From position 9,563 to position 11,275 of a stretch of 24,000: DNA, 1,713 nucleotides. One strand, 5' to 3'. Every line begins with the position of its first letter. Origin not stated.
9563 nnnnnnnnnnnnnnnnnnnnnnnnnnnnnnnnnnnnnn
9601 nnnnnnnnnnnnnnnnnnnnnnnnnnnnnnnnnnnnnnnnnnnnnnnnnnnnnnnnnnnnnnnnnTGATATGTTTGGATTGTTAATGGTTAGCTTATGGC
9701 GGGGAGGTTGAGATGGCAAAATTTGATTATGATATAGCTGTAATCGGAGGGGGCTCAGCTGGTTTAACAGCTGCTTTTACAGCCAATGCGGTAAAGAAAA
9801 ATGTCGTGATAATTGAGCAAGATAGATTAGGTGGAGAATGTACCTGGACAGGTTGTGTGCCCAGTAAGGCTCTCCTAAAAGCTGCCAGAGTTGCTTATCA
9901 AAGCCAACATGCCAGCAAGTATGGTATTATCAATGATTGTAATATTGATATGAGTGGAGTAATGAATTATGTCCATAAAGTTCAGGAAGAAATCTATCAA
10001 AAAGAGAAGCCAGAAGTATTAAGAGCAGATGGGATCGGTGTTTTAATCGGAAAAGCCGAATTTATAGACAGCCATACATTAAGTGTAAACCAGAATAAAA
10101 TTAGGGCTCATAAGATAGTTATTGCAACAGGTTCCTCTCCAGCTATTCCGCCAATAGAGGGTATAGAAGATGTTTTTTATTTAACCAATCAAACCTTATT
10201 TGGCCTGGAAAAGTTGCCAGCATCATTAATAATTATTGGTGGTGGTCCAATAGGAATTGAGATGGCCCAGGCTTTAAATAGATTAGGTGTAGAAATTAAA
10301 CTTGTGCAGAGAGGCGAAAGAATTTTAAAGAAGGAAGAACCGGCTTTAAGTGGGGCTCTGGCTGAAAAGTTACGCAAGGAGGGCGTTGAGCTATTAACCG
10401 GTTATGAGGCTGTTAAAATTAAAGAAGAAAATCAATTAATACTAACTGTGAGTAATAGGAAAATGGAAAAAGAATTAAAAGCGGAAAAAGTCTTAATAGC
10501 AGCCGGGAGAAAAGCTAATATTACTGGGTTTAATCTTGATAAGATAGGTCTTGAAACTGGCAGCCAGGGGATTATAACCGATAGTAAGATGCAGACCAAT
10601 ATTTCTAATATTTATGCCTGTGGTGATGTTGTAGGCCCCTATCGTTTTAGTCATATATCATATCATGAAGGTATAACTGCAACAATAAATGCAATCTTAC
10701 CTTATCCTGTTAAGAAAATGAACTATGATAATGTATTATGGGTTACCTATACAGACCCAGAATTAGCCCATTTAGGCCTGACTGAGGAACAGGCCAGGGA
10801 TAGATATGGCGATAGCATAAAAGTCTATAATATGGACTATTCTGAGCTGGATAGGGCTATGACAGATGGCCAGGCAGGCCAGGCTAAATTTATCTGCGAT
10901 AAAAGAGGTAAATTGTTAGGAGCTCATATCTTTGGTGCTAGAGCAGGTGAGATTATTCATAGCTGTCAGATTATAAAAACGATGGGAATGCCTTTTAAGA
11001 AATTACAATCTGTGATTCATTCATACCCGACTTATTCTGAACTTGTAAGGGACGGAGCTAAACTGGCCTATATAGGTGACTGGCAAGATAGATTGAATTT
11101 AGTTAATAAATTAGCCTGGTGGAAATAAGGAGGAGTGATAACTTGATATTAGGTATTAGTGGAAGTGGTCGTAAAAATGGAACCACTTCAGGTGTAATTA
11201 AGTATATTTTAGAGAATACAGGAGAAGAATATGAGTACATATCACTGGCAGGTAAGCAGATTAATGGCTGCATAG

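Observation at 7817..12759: Seven-gene co-directional string coupling membrane-lipid enzymes to a thiol/selenol redox module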

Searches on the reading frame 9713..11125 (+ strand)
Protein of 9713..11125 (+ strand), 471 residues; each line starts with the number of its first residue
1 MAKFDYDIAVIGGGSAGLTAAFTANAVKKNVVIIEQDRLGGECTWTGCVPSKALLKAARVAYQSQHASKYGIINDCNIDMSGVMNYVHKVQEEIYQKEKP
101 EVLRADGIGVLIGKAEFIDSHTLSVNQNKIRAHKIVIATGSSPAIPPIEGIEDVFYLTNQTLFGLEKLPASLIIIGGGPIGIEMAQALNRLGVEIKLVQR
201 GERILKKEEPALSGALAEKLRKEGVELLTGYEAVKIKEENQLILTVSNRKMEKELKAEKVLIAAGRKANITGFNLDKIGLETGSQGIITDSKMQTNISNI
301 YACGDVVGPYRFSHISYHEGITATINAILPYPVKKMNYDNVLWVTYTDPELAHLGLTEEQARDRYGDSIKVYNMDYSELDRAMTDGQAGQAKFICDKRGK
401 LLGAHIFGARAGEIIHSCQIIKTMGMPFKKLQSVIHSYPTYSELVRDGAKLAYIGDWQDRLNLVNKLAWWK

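Call 6: search_protein_families(library=pfam, proteins=[window:9713-11125:+], max_evalue=0.01)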
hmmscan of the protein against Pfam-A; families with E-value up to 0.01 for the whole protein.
window:9713-11125:+ (471 aa): 17 families
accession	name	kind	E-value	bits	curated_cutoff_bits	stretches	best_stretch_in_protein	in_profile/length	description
PF07992.20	Pyr_redox_2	-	6.3e-64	216.6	26.1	1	6-318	1-278/291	Pyridine nucleotide-disulphide oxidoreductase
PF02852.28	Pyr_redox_dim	-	3.2e-26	92.1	25.3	1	343-446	3-107/110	Pyridine nucleotide-disulphide oxidoreductase, dimerisation domain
PF00070.33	Pyr_redox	-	1.3e-20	74.1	22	1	172-241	2-71/82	Pyridine nucleotide-disulphide oxidoreductase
PF13738.12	Pyr_redox_3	-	2.3e-19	70.2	30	1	121-304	114-305/305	Pyridine nucleotide-disulphide oxidoreductase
PF03486.20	HI0933_like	-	4.7e-12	46.3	50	1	7-38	2-33/244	HI0933-like protein Rossmann domain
PF01266.30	DAO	-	1.2e-11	45.2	27.9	1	7-45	1-40/353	FAD dependent oxidoreductase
PF01134.28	GIDA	-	6.3e-10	39.1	22.1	1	7-162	1-157/391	Glucose inhibited division protein A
PF12831.13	FAD_oxidored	-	4.8e-09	36.5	27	1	7-51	1-46/416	FAD dependent oxidoreductase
PF00890.30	FAD_binding_2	-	3e-08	33.7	20.4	1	7-45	1-40/414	FAD binding domain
PF13450.12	NAD_binding_8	-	4.1e-08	33.8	21.9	1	10-44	1-36/68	NAD(P)-binding Rossmann-like domain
PF01262.27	AlaDh_PNT_C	-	1.5e-06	28.2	23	0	168-264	27-99/214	Alanine dehydrogenase/PNT, C-terminal domain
PF05834.18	Lycopene_cycl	-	4.6e-06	26.4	23.4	0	172-205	2-37/380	Lycopene cyclase protein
PF01494.25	FAD_binding_3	-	3.1e-05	23.8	22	1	173-202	5-34/349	FAD binding domain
PF13434.12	Lys_Orn_oxgnase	-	4.2e-05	23.3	21.3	1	124-211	140-232/339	L-lysine 6-monooxygenase/L-ornithine 5-monooxygenase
PF01946.23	Thi4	-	0.00013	21.7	26.2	1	6-140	18-167/235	Thi4 family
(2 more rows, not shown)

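Call 7: search_protein_families(library=ncbifam, proteins=[window:9713-11125:+], max_evalue=0.01)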
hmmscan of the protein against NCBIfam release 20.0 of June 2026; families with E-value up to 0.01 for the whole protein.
window:9713-11125:+ (471 aa): 127 families (the best 25 are shown)
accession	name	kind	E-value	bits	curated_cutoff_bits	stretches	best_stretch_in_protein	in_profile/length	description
NF004991.0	PRK06370.1-3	subfamily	5.6e-117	391.4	620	1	5-450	35-485/509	FAD-containing oxidoreductase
TIGR01350.1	lipoamide_DH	equivalog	5.4e-109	364.9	408.8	1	6-452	2-454/461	dihydrolipoyl dehydrogenase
TIGR02053.1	MerA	equivalog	4.1e-108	362.3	454.45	1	6-449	1-450/465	mercury(II) reductase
NF004947.0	PRK06292.2-5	equivalog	2.9e-91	306.7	592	1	5-447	3-453/474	dihydrolipoyl dehydrogenase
NF004776.0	PRK06116.1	equivalog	1.2e-90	304.7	480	1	3-443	2-444/450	glutathione-disulfide reductase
NF004992.0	PRK06370.1-4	equivalog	1.1e-88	297.7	629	1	5-445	4-448/459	FAD-containing oxidoreductase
NF004943.0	PRK06292.2-1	equivalog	4e-84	283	432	1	5-449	3-452/456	dihydrolipoyl dehydrogenase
NF004946.0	PRK06292.2-4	subfamily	4.7e-82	276.3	634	1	5-447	3-465/487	dihydrolipoyl dehydrogenase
NF004939.0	PRK06292.1-1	equivalog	6.8e-80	269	435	1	2-446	2-452/476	dihydrolipoyl dehydrogenase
NF003585.0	PRK05249.1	equivalog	4.2e-79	266.3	465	1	2-446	3-451/464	Si-specific NAD(P)(+) transhydrogenase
NF005884.0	PRK07846.1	equivalog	7.9e-78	262.1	501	1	5-431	3-429/454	mycothione reductase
NF004945.0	PRK06292.2-3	equivalog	2.1e-75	254.4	494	1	6-443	4-443/457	dihydrolipoyl dehydrogenase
TIGR01424.1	gluta_reduc_2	equivalog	1.2e-74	251.5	606.05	1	4-443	1-440/446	glutathione-disulfide reductase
TIGR01421.1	gluta_reduc_1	equivalog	2.2e-74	251.3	556.15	1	5-443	2-444/450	glutathione-disulfide reductase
NF010311.1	PRK13748.1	subfamily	8.3e-72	242.8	600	1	6-444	98-540/560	mercury(II) reductase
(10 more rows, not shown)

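Call 42: search_solved_structures(query=window:9713-11125:+, max_evalue=1e-40)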
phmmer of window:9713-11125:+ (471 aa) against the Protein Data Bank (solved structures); distinct sequences matched with E-value up to 1e-40: 67 (the best 60 are shown).
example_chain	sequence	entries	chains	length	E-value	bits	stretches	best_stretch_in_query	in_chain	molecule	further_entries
5x1y_B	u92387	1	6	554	5.2e-72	246.3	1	5-446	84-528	Mercuric reductase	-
2eq6_A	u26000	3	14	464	9.5e-59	202.6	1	5-450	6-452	Pyruvate dehydrogenase complex, dihydrolipoamide dehydrogenase E3 component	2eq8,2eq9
3o0h_A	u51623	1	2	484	3.1e-57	197.6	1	1-454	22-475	Glutathione reductase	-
2r9z_A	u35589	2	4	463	1.2e-56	195.7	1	6-440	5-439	Glutathione amide reductase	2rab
6du7_A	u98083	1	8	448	1.3e-56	195.6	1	5-443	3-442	Glutathione reductase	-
1dxl_A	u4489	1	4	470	2.6e-56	194.6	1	5-453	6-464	DIHYDROLIPOAMIDE DEHYDROGENASE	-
2eq7_A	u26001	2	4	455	3.7e-56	194.1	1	6-452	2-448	2-oxoglutarate dehydrogenase E3 component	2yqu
4ywo_A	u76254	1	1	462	3.5e-55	190.8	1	7-452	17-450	Mercuric reductase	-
3urh_A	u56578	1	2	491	3.1e-54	187.7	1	4-450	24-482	Dihydrolipoyl dehydrogenase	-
3ii4_A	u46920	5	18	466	7.3e-54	186.5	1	5-446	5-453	Dihydrolipoyl dehydrogenase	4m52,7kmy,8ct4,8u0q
1ebd_A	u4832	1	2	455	8.6e-54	186.3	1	7-452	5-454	DIHYDROLIPOAMIDE DEHYDROGENASE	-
2a8x_A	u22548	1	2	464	8.7e-54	186.3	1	5-446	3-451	Dihydrolipoyl dehydrogenase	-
6uzi_A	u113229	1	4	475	3.5e-53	184.3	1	5-449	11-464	Dihydrolipoyl dehydrogenase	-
5v36_A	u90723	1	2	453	1.3e-52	182.4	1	5-443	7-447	Glutathione reductase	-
5vdn_A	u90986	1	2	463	1.3e-52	182.3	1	5-443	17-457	Glutathione oxidoreductase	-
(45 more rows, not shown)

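Call 52: find_homologous_proteins(query=window:9713-11125:+, max_evalue=1e-30)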
Query window:9713-11125:+ (471 aa): 7991 proteins with E <= 1e-30 among 8000 candidates; the best 120 are listed.
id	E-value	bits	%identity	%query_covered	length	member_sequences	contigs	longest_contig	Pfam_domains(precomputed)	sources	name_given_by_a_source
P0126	0.0e+0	1011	96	100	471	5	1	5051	PF01266.31,PF13450.13,PF00890.31,PF02852.29,PF07992.21,PF00070.34,PF13738.13,PF03486.21,PF01134.29,PF12831.14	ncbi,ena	-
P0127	4.5e-271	917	85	100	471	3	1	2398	PF13450.13,PF07992.21,PF00070.34,PF03486.21,PF05834.19,PF01134.29,PF01494.26,PF12831.14,PF01946.24,PF01266.31,PF13434.13,PF00890.31,PF02852.29,PF13738.13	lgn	-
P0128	3.2e-264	895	83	99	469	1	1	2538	PF13450.13,PF07992.21,PF00070.34,PF03486.21,PF01134.29,PF01494.26,PF12831.14,PF01946.24,PF01266.31,PF13434.13,PF00890.31,PF02852.29,PF13738.13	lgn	-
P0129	4.3e-264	894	83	100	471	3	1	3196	PF13450.13,PF07992.21,PF00070.34,PF03486.21,PF05834.19,PF01134.29,PF12831.14,PF01946.24,PF01266.31,PF00890.31,PF02852.29,PF13738.13,PF01262.28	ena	-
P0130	3.5e-263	891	82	99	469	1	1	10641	PF13450.13,PF07992.21,PF00070.34,PF03486.21,PF05834.19,PF01134.29,PF12831.14,PF01946.24,PF01266.31,PF13434.13,PF00890.31,PF02852.29,PF13738.13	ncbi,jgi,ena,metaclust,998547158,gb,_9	metaclust:\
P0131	9.7e-262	887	82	99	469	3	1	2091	PF13450.13,PF07992.21,PF00070.34,PF03486.21,PF05834.19,PF01134.29,PF12831.14,PF01946.24,PF01266.31,PF13434.13,PF00890.31,PF02852.29,PF13738.13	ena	-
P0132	1.6e-219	747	70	98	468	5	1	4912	PF01266.31,PF13450.13,PF00890.31,PF02852.29,PF07992.21,PF00070.34,PF13738.13,PF03486.21,PF01134.29,PF12831.14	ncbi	-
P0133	1.4e-209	715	66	100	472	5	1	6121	PF13450.13,PF07992.21,PF00070.34,PF03486.21,PF05834.19,PF01134.29,PF12831.14,PF01946.24,PF01266.31,PF00890.31,PF02852.29,PF13738.13,PF01262.28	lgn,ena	-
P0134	3.8e-207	707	64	100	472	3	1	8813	PF13450.13,PF07992.21,PF00070.34,PF03486.21,PF05834.19,PF01134.29,PF12831.14,PF01266.31,PF00890.31,PF02852.29,PF13738.13,PF01262.28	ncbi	-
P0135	7.6e-207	706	65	99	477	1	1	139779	PF13450.13,PF07992.21,PF00070.34,PF03486.21,PF05834.19,PF01134.29,PF01494.26,PF12831.14,PF01946.24,PF01266.31,PF00890.31,PF02852.29,PF13738.13,PF01262.28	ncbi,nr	ncbi:dihydrolipoyl dehydrogenase family protein [Halanaerobium saccharolyticum]|nr:NAD(P)/FAD-depend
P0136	7.7e-207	706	65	99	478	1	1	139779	PF13450.13,PF07992.21,PF00070.34,PF03486.21,PF05834.19,PF01134.29,PF01494.26,PF12831.14,PF01946.24,PF01266.31,PF00890.31,PF02852.29,PF13738.13,PF01262.28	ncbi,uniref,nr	ncbi:Mercuric ion reductase [Halanaerobium saccharolyticum subsp. saccharolyticum DSM 6643]|uniref:M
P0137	2.9e-206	704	65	100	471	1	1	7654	PF13450.13,PF07992.21,PF00070.34,PF03486.21,PF05834.19,PF01134.29,PF12831.14,PF01946.24,PF01266.31,PF00890.31,PF02852.29,PF13738.13,PF01262.28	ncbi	-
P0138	3.7e-206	703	64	100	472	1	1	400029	PF13450.13,PF07992.21,PF00070.34,PF03486.21,PF05834.19,PF01134.29,PF12831.14,PF01266.31,PF00890.31,PF02852.29,PF13738.13,PF01262.28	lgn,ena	-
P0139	7.0e-206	703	65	99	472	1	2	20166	PF13450.13,PF07992.21,PF00070.34,PF03486.21,PF05834.19,PF01134.29,PF12831.14,PF01946.24,PF01266.31,PF00890.31,PF02852.29,PF13738.13,PF01262.28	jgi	-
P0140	2.3e-205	701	65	99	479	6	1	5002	PF13450.13,PF07992.21,PF00070.34,PF03486.21,PF05834.19,PF01134.29,PF12831.14,PF01946.24,PF01266.31,PF00890.31,PF02852.29,PF13738.13,PF01262.28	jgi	-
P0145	1.6e-172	593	54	100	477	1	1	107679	PF13450.13,PF07992.21,PF00070.34,PF03486.21,PF01134.29,PF12831.14,PF01266.31,PF13434.13,PF00890.31,PF02852.29,PF13738.13,PF01262.28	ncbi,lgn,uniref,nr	ncbi:dihydrolipoyl dehydrogenase family protein [Halanaerobacter jeridensis]|uniref:Pyruvate/2-oxogl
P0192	1.7e-142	494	49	100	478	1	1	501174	PF13450.13,PF07992.21,PF00070.34,PF03486.21,PF01134.29,PF12831.14,PF01946.24,PF01266.31,PF00890.31,PF02852.29,PF13738.13,PF01262.28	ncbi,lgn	ncbi:MAG: NAD(P)/FAD-dependent oxidoreductase [Candidatus Babeliales bacterium]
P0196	3.0e-142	493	48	98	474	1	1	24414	PF00890.31,PF02852.29,PF07992.21,PF00070.34,PF13738.13,PF01134.29,PF12831.14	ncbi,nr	ncbi:MAG: FAD-dependent oxidoreductase [Nitrospirae bacterium]|nr:FAD-dependent oxidoreductase [Nitr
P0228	2.1e-139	483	49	97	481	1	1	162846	PF13450.13,PF00890.31,PF02852.29,PF07992.21,PF00070.34,PF13738.13,PF03486.21,PF01134.29,PF01494.26,PF12831.14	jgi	jgi:pyruvate/2-oxoglutarate dehydrogenase complex dihydrolipoamide dehydrogenase (E3) component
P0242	4.6e-138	479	48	97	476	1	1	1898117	PF13450.13,PF00890.31,PF02852.29,PF07992.21,PF00070.34,PF13738.13,PF03486.21,PF01262.28,PF01134.29,PF01494.26,PF12831.14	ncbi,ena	-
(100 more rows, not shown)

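Call 53: find_encoding_contigs(protein=P0136, flank=7000, max_places=2)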
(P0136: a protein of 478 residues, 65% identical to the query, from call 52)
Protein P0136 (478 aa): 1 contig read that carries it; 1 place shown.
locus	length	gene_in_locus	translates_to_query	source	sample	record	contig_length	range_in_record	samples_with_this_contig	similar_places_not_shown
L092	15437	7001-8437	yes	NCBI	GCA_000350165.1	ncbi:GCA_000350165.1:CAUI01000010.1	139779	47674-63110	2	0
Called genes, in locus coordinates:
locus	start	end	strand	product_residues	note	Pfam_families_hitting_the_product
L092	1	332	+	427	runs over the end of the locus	PF00465:Fe-ADH, PF13685:Fe-ADH_2 (weak), PF25137:ADH_Fe_C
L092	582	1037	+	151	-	PF00359:PTS_EIIA_2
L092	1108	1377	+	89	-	PF02302:PTS_IIB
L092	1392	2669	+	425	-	PF03611:EIIC-GAT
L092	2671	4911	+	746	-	PF08220:HTH_DeoR (weak), PF08279:HTH_11 (weak), PF12840:HTH_20 (faint), PF05043:Mga (weak), PF08279:HTH_11 (weak), PF00874:PRD, PF00359:PTS_EIIA_2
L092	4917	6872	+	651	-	PF00456:Transketolase_N, PF13292:DXP_synthase_N (faint), PF02779:Transket_pyr, PF22613:Transketolase_C_1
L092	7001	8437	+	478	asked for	PF01946:Thi4 (weak), PF07992:Pyr_redox_2, PF00890:FAD_binding_2, PF01134:GIDA, PF12831:FAD_oxidored, PF13738:Pyr_redox_3, PF00070:Pyr_redox, PF02852:Pyr_redox_dim, +6 more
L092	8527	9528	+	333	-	PF00072:Response_reg, PF00990:GGDEF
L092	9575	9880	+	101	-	PF01627:Hpt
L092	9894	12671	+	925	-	PF00989:PAS (faint), PF08448:PAS_4, PF13426:PAS_9 (weak), PF08447:PAS_3, PF13426:PAS_9, PF00512:HisKA, PF02518:HATPase_c, PF00072:Response_reg, +1 more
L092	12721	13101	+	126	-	PF08000:bPH_1, PF14470:bPH_3 (weak)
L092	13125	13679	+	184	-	PF00936:BMC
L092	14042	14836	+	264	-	PF01012:ETF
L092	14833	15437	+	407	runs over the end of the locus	PF00037:Fer4 (faint), PF12837:Fer4_6 (faint), PF12838:Fer4_7 (faint), PF13187:Fer4_9 (weak), PF13237:Fer4_10 (faint), PF13484:Fer4_16 (faint), PF01012:ETF, PF00766:ETF_alpha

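Call 54: find_encoding_contigs(protein=P0145, flank=7000, max_places=2)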
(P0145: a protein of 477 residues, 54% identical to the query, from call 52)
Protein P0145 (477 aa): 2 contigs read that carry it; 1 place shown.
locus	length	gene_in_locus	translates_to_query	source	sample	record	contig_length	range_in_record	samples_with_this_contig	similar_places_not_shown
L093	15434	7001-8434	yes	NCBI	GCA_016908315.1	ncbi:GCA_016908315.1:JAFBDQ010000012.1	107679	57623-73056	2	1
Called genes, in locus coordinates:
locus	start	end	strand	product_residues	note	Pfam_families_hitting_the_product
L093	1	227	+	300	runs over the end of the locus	PF04069:OpuAC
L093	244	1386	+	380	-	PF00005:ABC_tran, PF13304:AAA_21 (faint), PF00571:CBS (weak)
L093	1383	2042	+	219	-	PF00528:BPD_transp_1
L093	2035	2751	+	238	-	PF00528:BPD_transp_1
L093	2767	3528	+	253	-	PF02463:SMC_N, PF00005:ABC_tran, PF13304:AAA_21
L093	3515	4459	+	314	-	PF01458:SUFBD_core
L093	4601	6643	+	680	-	PF00989:PAS (weak), PF08448:PAS_4 (faint), PF13426:PAS_9 (faint), PF00990:GGDEF, PF00563:EAL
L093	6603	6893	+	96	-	PF04248:NTP_transf_9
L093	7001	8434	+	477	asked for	PF00890:FAD_binding_2, PF01134:GIDA (weak), PF01262:AlaDh_PNT_C (faint), PF07992:Pyr_redox_2, PF12831:FAD_oxidored, PF13738:Pyr_redox_3, PF00070:Pyr_redox, PF02852:Pyr_redox_dim, +4 more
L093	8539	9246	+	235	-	PF03358:FMN_red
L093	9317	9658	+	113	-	PF07784:DUF1622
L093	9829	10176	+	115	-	PF02635:DsrE (weak)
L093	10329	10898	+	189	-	-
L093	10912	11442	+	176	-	PF02627:CMD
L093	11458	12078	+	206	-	PF03358:FMN_red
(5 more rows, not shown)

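Call 55: find_encoding_contigs(protein=P0192, flank=6000, max_places=2)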
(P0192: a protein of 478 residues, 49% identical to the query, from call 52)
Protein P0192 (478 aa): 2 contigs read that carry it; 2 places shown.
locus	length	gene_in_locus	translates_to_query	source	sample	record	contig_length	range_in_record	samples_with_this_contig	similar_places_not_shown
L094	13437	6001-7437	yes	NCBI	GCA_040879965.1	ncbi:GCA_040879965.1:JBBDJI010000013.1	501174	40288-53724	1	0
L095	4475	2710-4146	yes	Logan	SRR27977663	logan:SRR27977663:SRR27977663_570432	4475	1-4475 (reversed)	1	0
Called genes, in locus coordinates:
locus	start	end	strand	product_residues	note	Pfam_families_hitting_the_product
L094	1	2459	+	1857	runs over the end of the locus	PF08238:Sel1 (faint)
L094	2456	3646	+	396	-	PF00266:Aminotran_5, PF01053:Cys_Met_Meta_PP, PF01041:DegT_DnrJ_EryC1 (weak)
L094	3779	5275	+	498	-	-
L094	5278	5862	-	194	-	PF01066:CDP-OH_P_transf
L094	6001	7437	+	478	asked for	PF00890:FAD_binding_2 (weak), PF01134:GIDA (weak), PF01262:AlaDh_PNT_C (faint), PF01266:DAO (faint), PF07992:Pyr_redox_2, PF13738:Pyr_redox_3, PF00070:Pyr_redox, PF02852:Pyr_redox_dim, +4 more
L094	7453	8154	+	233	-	PF09335:VTT_dom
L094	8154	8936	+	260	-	PF09335:VTT_dom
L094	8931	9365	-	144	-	PF13419:HAD_2, PF00702:Hydrolase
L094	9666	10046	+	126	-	-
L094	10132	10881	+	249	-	-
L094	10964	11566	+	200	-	-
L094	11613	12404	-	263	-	-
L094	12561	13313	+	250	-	PF00005:ABC_tran, PF13304:AAA_21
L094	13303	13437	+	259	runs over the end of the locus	-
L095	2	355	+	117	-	?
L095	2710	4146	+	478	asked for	PF00890:FAD_binding_2 (weak), PF01134:GIDA (weak), PF01262:AlaDh_PNT_C (faint), PF01266:DAO (faint), PF07992:Pyr_redox_2, PF13738:Pyr_redox_3, PF00070:Pyr_redox, PF02852:Pyr_redox_dim, +4 more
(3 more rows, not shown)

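Call 63: find_encoding_contigs(protein=P0196, flank=5000, max_places=1)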
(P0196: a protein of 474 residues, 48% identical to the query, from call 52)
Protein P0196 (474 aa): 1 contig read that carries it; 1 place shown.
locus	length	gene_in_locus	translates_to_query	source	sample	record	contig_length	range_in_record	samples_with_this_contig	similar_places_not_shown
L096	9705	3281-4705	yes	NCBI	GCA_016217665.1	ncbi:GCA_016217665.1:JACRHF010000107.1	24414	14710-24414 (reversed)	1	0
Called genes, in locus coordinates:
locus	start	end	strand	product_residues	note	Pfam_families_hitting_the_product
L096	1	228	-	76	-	?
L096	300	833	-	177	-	PF00355:Rieske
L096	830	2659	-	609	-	PF14691:Fer4_20, PF01266:DAO (weak), PF07992:Pyr_redox_2, PF12831:FAD_oxidored (weak), PF13450:NAD_binding_8, PF13738:Pyr_redox_3 (weak), PF12838:Fer4_7, PF00037:Fer4 (weak), +7 more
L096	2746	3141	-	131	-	PF00571:CBS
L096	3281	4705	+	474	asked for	PF00890:FAD_binding_2 (faint), PF01134:GIDA (faint), PF07992:Pyr_redox_2, PF12831:FAD_oxidored (weak), PF13738:Pyr_redox_3 (weak), PF00070:Pyr_redox, PF02852:Pyr_redox_dim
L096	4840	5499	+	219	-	PF11249:DUF3047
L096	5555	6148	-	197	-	PF13453:Zn_ribbon_TFIIB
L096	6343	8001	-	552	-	PF14321:DUF4382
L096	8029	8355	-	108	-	PF07238:PilZ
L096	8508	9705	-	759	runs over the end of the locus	PF02743:dCache_1, PF00672:HAMP, PF00990:GGDEF, PF13487:HD_5, PF01966:HD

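Call 64: find_encoding_contigs(protein=P0242, flank=5000, max_places=1)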
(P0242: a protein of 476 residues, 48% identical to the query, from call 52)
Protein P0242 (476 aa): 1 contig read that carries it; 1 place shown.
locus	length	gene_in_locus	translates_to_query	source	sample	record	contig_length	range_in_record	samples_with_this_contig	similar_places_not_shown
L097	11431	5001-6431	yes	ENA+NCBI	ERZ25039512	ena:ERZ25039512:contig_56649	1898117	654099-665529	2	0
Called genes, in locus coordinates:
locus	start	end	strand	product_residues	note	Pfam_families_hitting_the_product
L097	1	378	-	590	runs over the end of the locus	PF00395:SLH (weak), PF11925:DUF3443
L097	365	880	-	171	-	PF11005:DUF2844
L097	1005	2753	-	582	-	PF00395:SLH (weak), PF11925:DUF3443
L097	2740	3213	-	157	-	PF11005:DUF2844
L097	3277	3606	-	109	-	-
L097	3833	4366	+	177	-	PF01641:SelR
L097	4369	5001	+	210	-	PF09837:DUF2064, PF01983:CofC (weak)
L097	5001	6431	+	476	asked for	PF00890:FAD_binding_2 (faint), PF01134:GIDA (faint), PF01262:AlaDh_PNT_C (faint), PF01494:FAD_binding_3 (faint), PF07992:Pyr_redox_2, PF13738:Pyr_redox_3 (weak), PF00070:Pyr_redox, PF02852:Pyr_redox_dim, +3 more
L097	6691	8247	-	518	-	PF05598:DUF772, PF01609:DDE_Tnp_1, PF13751:DDE_Tnp_1_6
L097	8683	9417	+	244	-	PF00535:Glycos_transf_2, PF10111:Glyco_tranf_2_2 (faint)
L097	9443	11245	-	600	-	PF18319:Zn_ribbon_PriA, PF18074:PriA_C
